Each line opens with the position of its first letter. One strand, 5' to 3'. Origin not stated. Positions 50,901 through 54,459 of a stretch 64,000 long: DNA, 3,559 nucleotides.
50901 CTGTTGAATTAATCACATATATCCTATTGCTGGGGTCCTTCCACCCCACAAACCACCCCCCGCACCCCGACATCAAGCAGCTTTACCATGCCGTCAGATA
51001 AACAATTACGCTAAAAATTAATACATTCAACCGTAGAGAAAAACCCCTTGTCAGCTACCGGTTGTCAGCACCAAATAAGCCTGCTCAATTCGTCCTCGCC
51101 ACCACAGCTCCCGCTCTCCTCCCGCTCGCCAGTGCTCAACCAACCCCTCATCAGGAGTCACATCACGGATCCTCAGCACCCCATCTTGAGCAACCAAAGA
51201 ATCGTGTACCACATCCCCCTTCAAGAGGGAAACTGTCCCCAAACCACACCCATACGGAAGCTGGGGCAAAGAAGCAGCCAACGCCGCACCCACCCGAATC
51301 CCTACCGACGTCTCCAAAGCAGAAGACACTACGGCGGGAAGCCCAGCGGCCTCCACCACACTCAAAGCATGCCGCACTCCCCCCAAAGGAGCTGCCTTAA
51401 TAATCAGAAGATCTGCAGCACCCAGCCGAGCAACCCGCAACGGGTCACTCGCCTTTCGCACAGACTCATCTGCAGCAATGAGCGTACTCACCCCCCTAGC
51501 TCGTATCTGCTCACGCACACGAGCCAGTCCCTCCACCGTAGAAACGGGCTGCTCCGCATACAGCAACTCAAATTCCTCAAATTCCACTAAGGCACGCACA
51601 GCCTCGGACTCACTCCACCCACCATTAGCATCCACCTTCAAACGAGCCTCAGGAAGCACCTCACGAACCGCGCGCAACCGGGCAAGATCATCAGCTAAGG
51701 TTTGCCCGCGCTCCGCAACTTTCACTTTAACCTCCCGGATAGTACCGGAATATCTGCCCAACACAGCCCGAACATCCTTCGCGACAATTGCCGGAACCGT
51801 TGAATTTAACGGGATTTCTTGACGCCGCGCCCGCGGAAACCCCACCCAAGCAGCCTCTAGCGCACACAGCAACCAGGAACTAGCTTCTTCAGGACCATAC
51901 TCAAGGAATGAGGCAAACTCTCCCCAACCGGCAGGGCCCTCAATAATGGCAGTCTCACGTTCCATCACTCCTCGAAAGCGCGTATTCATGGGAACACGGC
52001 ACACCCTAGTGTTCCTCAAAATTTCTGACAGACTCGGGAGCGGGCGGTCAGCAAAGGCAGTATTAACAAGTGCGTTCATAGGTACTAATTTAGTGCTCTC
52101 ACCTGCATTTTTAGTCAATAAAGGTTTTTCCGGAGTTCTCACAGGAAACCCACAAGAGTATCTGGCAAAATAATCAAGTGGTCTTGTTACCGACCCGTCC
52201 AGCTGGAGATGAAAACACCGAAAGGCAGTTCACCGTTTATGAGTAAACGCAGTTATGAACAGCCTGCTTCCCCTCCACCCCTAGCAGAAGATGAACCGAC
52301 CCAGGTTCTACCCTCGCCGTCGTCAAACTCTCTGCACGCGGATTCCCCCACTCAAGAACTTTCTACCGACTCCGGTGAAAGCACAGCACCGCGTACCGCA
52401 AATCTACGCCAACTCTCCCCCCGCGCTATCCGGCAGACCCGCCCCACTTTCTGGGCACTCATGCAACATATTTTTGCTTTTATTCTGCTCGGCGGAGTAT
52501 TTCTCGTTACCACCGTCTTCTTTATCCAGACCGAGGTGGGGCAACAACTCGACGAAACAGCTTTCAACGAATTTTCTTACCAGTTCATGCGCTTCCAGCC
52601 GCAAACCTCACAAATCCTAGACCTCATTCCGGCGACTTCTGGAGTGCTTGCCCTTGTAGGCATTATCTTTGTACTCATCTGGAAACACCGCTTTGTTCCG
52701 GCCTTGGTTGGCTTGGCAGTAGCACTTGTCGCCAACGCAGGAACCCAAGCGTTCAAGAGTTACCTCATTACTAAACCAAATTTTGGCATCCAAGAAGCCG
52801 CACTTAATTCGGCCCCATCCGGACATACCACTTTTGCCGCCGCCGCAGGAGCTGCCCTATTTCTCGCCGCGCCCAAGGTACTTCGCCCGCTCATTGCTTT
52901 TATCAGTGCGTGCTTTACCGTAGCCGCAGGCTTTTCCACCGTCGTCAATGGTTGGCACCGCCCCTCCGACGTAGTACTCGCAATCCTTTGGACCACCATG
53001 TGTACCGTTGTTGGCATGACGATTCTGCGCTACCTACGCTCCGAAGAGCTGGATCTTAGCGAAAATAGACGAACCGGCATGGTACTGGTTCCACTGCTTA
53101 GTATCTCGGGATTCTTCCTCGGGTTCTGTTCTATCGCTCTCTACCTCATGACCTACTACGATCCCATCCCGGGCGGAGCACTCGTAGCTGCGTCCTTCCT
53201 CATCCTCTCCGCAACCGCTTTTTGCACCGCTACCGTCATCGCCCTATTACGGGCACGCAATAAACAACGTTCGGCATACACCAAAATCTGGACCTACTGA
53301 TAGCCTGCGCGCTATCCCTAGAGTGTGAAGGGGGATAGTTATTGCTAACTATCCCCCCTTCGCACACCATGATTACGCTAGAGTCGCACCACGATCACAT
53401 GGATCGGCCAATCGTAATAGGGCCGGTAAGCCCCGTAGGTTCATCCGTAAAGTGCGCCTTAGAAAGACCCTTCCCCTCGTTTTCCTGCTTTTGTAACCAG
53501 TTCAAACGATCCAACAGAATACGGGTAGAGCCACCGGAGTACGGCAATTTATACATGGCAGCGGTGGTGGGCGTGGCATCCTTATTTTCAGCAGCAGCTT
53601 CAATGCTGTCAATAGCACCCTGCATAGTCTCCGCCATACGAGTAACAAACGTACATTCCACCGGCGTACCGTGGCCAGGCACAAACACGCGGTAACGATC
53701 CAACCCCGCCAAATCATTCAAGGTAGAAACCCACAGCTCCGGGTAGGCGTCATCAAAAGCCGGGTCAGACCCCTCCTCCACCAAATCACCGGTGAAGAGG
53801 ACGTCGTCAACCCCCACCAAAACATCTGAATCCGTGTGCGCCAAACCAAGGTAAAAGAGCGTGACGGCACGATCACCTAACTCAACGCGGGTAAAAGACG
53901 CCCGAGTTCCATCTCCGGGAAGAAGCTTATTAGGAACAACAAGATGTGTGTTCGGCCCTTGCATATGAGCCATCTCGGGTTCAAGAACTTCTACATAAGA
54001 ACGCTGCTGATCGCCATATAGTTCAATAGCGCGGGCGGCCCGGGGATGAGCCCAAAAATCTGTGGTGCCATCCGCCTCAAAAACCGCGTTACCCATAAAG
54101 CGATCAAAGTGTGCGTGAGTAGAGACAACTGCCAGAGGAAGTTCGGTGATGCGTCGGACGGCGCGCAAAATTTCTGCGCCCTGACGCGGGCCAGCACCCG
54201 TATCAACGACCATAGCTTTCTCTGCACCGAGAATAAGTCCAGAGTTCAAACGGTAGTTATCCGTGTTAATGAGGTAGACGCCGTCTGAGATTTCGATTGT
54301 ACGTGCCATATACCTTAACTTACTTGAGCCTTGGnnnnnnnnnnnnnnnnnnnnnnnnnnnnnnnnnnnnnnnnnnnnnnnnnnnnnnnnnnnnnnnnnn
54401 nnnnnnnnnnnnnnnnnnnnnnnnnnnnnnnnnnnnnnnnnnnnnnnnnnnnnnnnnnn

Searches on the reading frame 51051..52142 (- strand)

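Call 54: search_protein_families(library=ncbifam, max_evalue=1e-10, proteins=[window:51051-52142:-])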
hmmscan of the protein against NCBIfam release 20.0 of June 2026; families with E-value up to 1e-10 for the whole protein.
window:51051-52142:- (363 aa): 9 families
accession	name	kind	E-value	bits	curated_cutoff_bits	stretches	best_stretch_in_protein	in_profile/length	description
NF002782.0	PRK02901.1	equivalog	1.4e-116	389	288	1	35-359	4-324/328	o-succinylbenzoate synthase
TIGR01927.1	menC_gam_Gplu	equivalog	2.6e-23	82.8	130.55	1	136-308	126-298/307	o-succinylbenzoate synthase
TIGR02534.1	mucon_cyclo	subfamily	3.1e-21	75.9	334.95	1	138-326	161-348/368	muconate/chloromuconate family cycloisomerase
NF002739.0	PRK02714.1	equivalog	3.6e-20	72.7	259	1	136-308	135-306/320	o-succinylbenzoate synthase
NF041118.1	A_G_epim_Thtga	equivalog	6.2e-16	58.4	500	1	120-291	139-308/341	L-Ala-D/L-Glu epimerase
NF003473.0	PRK05105.1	equivalog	6.2e-15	55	236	1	133-315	134-312/331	o-succinylbenzoate synthase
NF047820.1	TalGalacDh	equivalog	1.1e-14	54.1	500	1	134-267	166-295/371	L-talarate/galactarate dehydratase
NF042940.1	racemase_DgcA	equivalog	7.7e-14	51.6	400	1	136-289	141-285/323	N-acetyl-D-Glu racemase DgcA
TIGR01928.1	menC_lowGC_arch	equivalog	9.9e-12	44.5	200.65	1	152-294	163-301/325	o-succinylbenzoate synthase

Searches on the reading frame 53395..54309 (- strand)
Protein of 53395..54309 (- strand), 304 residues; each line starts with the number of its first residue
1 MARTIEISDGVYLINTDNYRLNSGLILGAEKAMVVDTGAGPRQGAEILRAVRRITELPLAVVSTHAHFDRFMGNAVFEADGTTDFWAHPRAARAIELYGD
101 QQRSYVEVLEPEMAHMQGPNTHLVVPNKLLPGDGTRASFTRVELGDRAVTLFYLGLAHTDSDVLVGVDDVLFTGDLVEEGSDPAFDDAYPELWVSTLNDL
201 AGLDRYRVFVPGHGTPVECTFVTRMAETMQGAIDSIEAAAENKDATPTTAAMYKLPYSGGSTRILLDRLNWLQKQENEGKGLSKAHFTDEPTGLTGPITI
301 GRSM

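Call 54: search_protein_families(library=ncbifam, max_evalue=1e-10, proteins=[window:53395-54309:-])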
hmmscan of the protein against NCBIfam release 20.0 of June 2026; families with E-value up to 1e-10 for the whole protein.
window:53395-54309:- (304 aa): 4 families
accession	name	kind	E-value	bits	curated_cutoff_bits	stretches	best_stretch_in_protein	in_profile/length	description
TIGR04559.1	SoxH_rel_PQQ_2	hypoth_equivalog_domain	6.1e-29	101.3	280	1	22-218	31-217/283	quinoprotein relay system zinc metallohydrolase 2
TIGR04558.1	SoxH_rel_PQQ_1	hypoth_equivalog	3.2e-22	78.9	300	1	21-237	34-238/285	quinoprotein relay system zinc metallohydrolase 1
NF033088.2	bla_subclass_B1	equivalog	9.2e-16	58.1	200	1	15-226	25-213/217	subclass B1 metallo-beta-lactamase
NF012229.1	bla_class_B_core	domain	6.2e-11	42.6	100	0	5-166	4-137/139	metallo-beta-lactamase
